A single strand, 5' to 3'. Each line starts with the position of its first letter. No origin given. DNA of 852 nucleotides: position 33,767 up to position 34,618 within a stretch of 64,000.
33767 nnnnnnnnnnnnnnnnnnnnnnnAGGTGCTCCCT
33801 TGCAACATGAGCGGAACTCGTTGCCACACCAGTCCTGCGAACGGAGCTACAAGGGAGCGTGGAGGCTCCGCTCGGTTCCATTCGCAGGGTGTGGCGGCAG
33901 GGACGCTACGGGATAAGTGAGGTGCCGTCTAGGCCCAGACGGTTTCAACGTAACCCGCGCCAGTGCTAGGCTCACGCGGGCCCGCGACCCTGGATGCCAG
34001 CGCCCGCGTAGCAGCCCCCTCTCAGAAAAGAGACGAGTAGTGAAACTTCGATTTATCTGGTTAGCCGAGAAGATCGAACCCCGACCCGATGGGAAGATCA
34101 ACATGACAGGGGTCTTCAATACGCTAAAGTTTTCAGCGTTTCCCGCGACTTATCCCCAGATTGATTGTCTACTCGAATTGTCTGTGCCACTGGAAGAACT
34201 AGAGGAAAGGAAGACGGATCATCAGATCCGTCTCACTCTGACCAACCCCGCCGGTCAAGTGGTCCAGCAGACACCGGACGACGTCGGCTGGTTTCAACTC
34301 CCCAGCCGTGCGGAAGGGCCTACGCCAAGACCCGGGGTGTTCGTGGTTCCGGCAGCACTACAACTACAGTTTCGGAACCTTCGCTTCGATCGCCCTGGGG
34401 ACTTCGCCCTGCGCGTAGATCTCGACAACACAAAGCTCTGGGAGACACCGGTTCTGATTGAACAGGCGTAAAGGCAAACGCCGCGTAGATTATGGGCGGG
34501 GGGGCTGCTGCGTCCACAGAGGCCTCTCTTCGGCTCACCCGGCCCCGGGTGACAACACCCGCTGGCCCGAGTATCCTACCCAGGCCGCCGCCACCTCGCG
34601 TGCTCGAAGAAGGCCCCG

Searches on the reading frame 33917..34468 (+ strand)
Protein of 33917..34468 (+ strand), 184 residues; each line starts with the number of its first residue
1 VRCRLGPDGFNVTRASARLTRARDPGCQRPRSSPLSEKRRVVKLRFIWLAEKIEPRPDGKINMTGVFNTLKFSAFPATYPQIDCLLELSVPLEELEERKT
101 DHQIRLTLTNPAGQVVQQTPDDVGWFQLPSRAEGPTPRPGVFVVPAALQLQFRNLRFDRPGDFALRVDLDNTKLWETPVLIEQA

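Call 87: search_protein_families(library=pfam, proteins=[window:33917-34468:+], max_evalue=0.001)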
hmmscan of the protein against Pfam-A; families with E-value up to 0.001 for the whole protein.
window:33917-34468:+ (184 aa): 1 family
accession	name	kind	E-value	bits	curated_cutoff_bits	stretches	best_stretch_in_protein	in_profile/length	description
PF22091.2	DUF6941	-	1.5e-16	61.4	27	1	46-181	2-124/125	Family of unknown function (DUF6941)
